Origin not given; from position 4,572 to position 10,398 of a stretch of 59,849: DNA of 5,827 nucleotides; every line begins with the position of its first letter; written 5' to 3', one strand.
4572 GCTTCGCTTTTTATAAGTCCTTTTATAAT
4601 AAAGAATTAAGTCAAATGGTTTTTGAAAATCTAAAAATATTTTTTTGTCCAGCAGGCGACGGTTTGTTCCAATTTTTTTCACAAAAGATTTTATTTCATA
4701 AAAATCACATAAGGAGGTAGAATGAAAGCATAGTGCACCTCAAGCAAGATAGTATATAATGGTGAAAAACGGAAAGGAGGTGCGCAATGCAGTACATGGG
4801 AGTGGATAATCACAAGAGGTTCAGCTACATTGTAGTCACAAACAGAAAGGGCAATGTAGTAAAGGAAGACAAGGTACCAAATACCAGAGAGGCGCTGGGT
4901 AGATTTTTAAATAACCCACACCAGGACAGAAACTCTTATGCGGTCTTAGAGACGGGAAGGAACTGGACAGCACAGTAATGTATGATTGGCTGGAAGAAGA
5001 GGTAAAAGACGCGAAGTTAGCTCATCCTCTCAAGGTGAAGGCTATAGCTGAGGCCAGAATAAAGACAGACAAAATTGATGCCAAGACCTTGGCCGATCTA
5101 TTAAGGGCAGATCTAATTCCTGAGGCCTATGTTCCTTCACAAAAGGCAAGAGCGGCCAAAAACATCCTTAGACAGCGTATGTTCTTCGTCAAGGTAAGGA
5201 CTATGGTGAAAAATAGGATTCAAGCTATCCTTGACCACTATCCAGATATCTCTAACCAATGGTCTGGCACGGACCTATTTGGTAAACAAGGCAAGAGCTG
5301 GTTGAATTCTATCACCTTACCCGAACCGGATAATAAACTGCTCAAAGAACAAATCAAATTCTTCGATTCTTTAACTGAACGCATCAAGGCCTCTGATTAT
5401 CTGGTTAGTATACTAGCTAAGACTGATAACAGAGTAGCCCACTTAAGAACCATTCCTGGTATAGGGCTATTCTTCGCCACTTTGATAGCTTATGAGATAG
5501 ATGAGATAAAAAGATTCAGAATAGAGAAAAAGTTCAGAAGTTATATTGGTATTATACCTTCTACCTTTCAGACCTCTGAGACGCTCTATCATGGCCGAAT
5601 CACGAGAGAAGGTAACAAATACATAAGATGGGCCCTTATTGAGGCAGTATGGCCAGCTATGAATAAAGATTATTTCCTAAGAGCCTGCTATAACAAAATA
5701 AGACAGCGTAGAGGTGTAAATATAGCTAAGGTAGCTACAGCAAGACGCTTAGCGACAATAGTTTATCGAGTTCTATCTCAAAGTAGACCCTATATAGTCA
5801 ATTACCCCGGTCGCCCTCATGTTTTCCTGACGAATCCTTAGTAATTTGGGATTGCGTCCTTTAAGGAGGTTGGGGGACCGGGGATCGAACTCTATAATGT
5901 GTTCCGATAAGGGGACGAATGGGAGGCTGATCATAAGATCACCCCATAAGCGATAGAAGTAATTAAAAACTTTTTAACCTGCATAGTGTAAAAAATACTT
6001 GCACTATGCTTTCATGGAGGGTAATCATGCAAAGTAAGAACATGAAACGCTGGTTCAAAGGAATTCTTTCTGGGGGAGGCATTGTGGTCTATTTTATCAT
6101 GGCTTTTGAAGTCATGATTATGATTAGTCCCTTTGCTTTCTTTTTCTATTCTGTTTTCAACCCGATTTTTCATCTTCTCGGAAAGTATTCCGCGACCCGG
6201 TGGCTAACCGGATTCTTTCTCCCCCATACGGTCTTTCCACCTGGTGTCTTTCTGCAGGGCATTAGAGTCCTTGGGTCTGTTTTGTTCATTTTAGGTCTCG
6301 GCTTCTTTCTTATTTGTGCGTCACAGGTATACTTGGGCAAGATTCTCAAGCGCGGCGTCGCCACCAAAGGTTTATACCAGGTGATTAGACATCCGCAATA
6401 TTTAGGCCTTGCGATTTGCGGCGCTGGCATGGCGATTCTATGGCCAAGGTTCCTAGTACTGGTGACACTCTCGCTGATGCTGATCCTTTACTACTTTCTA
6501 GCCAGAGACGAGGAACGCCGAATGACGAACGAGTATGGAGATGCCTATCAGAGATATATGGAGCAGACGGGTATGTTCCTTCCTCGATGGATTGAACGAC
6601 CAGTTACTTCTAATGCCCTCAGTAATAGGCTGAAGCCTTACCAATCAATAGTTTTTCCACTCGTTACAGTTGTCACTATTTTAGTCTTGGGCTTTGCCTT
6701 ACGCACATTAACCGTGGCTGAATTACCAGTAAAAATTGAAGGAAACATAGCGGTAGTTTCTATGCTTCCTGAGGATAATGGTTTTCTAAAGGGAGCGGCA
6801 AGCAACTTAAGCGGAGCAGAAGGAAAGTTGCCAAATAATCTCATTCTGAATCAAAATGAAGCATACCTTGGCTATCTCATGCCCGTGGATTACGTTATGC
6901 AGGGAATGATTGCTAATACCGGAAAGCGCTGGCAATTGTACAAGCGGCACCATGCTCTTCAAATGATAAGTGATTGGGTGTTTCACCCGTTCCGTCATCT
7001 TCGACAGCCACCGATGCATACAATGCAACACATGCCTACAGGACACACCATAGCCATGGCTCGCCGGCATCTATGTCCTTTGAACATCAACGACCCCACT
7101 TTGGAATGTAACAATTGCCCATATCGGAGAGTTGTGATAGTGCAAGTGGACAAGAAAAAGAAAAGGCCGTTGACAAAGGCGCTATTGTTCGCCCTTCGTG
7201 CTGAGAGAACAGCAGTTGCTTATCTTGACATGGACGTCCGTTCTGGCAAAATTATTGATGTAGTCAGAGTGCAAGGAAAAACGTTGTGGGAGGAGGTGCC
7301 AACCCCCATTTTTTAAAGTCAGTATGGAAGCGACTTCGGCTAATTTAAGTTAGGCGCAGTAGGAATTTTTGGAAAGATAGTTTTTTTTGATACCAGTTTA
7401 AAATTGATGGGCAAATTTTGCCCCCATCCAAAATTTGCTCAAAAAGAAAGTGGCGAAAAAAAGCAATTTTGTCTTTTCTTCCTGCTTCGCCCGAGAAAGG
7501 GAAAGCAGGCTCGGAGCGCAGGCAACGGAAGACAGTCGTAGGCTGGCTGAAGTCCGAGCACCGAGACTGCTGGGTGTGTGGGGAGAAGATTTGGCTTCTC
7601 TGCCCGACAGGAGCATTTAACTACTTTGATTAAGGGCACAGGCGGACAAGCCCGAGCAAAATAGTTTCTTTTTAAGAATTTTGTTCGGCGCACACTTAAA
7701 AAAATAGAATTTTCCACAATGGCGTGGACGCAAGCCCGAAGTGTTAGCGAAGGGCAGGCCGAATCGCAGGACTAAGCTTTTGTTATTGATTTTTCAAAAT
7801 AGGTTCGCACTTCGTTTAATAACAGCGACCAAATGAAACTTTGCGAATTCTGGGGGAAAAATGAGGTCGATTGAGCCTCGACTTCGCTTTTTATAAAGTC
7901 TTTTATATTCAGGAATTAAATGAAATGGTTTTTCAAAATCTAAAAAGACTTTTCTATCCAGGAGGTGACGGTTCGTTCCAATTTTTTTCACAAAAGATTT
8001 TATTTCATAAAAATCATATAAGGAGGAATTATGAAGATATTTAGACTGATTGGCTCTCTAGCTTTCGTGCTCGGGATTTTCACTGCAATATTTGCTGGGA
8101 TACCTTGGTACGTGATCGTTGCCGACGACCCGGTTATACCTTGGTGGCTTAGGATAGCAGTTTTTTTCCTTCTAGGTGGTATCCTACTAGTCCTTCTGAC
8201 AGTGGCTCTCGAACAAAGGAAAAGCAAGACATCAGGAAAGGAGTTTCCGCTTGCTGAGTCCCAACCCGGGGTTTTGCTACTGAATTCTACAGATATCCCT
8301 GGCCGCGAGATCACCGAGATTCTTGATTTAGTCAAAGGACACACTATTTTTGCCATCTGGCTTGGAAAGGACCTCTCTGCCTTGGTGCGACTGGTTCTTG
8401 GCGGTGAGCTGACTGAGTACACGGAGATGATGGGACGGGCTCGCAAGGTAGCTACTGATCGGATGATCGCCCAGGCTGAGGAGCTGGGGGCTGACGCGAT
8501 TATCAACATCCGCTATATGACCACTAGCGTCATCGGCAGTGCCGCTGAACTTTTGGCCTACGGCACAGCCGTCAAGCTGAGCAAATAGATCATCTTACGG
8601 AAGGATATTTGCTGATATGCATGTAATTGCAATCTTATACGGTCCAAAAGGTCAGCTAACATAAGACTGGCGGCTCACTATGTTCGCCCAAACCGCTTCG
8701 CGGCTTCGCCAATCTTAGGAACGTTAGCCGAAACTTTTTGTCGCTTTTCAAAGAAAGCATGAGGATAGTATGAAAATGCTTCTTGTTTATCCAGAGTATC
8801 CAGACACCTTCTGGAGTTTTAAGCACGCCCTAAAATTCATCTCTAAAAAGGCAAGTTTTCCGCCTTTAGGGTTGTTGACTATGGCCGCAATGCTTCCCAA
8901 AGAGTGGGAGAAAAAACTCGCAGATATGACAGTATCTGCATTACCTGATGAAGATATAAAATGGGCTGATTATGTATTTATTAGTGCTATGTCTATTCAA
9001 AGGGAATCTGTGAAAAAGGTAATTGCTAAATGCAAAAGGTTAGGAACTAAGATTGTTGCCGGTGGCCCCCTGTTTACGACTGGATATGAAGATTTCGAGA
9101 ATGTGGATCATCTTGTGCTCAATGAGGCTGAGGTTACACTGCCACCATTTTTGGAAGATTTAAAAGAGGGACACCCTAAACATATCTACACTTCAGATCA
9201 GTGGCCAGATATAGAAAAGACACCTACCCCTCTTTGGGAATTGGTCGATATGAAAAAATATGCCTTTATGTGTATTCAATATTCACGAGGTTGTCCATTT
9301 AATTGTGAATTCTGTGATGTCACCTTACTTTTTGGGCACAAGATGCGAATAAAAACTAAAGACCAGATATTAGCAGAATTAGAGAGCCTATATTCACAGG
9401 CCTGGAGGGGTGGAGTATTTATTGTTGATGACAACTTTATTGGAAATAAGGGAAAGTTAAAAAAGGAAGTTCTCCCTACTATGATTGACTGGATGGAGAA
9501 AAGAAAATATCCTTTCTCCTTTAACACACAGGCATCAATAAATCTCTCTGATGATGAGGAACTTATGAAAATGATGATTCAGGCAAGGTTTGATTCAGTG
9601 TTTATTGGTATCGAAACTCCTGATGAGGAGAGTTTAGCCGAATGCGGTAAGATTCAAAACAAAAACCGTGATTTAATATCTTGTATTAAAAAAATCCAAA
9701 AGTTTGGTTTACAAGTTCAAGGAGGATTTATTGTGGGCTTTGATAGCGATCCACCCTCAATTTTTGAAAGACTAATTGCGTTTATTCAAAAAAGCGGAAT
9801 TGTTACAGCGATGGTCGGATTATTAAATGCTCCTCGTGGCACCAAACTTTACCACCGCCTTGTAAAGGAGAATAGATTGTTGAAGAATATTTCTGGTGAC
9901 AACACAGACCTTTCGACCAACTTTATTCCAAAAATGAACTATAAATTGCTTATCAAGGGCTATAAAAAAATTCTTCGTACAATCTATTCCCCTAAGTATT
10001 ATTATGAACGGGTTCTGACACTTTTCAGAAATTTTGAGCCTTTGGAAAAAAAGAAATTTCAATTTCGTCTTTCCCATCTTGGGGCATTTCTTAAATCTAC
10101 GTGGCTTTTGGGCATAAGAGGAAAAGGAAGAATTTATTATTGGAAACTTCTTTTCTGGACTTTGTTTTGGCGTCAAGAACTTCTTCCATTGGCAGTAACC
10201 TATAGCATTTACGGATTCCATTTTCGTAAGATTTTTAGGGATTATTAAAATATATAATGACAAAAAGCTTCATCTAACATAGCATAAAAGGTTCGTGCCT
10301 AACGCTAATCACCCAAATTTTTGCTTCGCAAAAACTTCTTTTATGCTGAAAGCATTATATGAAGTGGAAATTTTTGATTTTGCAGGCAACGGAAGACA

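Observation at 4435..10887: Three leader-like direct repeats anchored at tRNA-Pro, each giving its SD and start context to a different cargo gene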

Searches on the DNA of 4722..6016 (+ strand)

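Call 55: search_dna_similar(query=window:4722-6016:+, collection=plasmids, mode=distant, max_rows=5)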
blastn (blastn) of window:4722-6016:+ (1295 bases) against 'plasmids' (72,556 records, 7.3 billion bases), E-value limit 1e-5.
Records with a match: 3; places in all: 4; records where one place covers at least 80% of the query: 0.
Best place of each record, by identity: 60-80% 3.
By first word of the organism name: Sphingobium 1; Sinorhizobium 1; Rhizobium 1.
By predicted mobility (MOB-suite, as given by PLSDB): conjugative 3.
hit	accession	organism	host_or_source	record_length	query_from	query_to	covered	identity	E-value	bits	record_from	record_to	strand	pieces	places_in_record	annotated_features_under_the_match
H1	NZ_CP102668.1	Sphingobium sp. JS3065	whole organism,chemical plant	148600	299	414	9%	72.4%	1e-7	66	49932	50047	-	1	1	IS110 family transposase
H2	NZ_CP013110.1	Sinorhizobium americanum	Vachellia farnesiana,cell culture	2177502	299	407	8%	73.4%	1e-7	67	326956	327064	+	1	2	record has no annotation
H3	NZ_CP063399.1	Rhizobium sp. SL42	Amphicarpaea bracteata,Whole ...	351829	311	407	7%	74.2%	1e-6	64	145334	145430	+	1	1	IS110 family transposase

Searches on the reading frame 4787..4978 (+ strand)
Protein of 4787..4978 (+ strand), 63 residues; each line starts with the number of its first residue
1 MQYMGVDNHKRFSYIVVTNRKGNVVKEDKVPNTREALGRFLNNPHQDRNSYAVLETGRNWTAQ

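Call 10: search_protein_families(library=pfam, proteins=[window:4787-4978:+], max_evalue=0.01)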
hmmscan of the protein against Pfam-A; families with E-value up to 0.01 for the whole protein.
window:4787-4978:+ (63 aa): 1 family
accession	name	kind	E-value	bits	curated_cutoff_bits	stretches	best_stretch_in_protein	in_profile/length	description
PF01548.23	DEDD_Tnp_IS110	-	0.00026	21.2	29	1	5-54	2-52/155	Transposase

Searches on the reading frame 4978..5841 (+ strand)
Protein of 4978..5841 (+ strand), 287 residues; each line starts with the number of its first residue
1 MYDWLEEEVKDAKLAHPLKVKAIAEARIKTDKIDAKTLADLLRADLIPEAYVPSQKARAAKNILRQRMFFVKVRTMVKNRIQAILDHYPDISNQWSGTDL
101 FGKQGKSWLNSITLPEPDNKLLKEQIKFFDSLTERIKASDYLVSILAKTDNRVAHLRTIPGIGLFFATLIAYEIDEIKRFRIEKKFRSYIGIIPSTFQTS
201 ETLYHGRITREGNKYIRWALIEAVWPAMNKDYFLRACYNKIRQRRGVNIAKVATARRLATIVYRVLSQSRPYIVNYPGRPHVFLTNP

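Call 10: search_protein_families(library=pfam, proteins=[window:4978-5841:+], max_evalue=0.01)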
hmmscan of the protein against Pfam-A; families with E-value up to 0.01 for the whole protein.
window:4978-5841:+ (287 aa): 2 families
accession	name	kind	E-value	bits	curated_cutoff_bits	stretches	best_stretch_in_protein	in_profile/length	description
PF02371.22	Transposase_20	-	3.3e-19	69.5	21.3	1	155-238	3-86/87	Transposase IS116/IS110/IS902 family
PF01548.23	DEDD_Tnp_IS110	-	1e-10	42.1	29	1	3-88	64-153/155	Transposase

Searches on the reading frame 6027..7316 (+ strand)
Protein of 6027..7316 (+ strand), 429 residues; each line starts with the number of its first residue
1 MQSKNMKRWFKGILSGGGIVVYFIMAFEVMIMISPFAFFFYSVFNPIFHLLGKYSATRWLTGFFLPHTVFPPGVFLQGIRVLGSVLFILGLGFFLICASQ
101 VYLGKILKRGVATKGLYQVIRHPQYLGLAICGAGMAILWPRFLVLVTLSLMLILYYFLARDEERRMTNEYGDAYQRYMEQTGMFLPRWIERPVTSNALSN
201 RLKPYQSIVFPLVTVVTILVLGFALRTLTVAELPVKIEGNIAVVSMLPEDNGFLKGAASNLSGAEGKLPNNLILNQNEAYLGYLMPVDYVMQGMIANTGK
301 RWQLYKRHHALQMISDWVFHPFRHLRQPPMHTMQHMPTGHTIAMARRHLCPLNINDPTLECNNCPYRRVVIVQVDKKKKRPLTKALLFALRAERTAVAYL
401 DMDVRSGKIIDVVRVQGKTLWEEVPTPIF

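Call 10: search_protein_families(library=pfam, proteins=[window:6027-7316:+], max_evalue=0.01)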
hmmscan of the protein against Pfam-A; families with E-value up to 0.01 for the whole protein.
window:6027-7316:+ (429 aa): 3 families
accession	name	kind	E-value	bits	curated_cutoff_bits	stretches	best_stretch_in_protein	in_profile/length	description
PF04191.18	PEMT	-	1.3e-09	38.8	25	1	100-172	28-104/105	Phospholipid methyltransferase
PF06966.17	DUF1295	-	3.7e-05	23.8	20.4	1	76-181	117-235/235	Protein of unknown function (DUF1295)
PF04140.19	ICMT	-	0.00013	22.7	24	1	111-166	35-93/95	Isoprenylcysteine carboxyl methyltransferase (ICMT) family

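Call 53: find_encoding_contigs(protein=window:6027-7316:+, flank=10000, max_places=10)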
Protein window:6027-7316:+ (429 aa): 1 contig read that carries it; 1 place shown.
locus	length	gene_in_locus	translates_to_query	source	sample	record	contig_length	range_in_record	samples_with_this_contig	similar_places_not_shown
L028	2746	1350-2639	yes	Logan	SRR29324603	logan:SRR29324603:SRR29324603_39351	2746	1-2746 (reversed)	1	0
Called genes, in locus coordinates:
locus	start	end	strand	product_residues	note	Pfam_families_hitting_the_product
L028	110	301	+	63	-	-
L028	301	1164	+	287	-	PF01548:DEDD_Tnp_IS110, PF02371:Transposase_20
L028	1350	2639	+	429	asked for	PF04191:PEMT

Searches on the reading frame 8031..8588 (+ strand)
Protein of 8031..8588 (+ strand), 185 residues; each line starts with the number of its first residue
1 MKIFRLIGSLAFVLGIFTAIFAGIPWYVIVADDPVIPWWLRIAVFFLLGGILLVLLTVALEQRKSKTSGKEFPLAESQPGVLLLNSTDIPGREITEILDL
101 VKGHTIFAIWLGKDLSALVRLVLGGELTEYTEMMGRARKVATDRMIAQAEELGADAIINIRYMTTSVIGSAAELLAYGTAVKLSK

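Call 10: search_protein_families(library=pfam, proteins=[window:8031-8588:+], max_evalue=0.01)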
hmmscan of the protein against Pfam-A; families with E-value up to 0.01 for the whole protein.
window:8031-8588:+ (185 aa): 2 families
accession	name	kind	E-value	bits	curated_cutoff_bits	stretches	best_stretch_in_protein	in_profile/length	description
PF01906.23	YbjQ_1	-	2.9e-29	102.1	23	1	82-183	2-103/103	Putative heavy-metal-binding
PF23025.1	YbjQ_2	-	0.0025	18.5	29.1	0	77-184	3-102/103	C2 domain-containing protein 5, YbjQ-like domain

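Call 13: find_encoding_contigs(protein=window:8031-8588:+, flank=10000, max_places=10)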
Protein window:8031-8588:+ (185 aa): 1 contig read that carries it; 1 place shown.
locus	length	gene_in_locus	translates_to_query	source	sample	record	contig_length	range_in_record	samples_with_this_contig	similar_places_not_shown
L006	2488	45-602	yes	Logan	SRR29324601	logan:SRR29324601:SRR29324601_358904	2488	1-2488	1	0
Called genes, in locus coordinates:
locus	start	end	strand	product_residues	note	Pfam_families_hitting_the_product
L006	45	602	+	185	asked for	PF01906:YbjQ_1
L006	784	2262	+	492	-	PF02310:B12-binding, PF04055:Radical_SAM, PF13282:DUF4070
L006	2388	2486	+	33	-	?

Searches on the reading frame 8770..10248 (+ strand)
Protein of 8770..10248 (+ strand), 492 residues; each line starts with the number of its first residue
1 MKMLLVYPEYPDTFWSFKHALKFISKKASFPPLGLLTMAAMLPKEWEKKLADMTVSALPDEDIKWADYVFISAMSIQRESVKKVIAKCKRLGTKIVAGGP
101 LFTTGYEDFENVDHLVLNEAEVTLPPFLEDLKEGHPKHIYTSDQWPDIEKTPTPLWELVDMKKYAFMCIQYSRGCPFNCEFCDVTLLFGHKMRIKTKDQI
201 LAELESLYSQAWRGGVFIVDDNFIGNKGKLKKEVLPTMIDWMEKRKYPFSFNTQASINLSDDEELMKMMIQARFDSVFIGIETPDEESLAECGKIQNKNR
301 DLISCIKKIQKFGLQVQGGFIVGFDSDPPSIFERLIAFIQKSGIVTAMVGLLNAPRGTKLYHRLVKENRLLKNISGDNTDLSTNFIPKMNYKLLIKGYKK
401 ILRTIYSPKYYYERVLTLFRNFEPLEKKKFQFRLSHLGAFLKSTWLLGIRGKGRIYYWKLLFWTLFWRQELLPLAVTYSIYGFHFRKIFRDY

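Call 11: search_protein_families(library=pfam, proteins=[window:8770-10248:+], max_evalue=0.01)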
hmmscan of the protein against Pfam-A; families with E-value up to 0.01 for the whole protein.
window:8770-10248:+ (492 aa): 3 families
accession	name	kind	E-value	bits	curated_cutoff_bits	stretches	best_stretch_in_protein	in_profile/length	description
PF13282.11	DUF4070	-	2.7e-39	134.9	22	1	358-491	1-137/144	Domain of unknown function (DUF4070)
PF04055.27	Radical_SAM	-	2.1e-16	61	29.5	1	170-339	2-166/166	Radical SAM superfamily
PF02310.24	B12-binding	-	3.7e-09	36.9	32.1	1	30-125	12-118/121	B12 binding domain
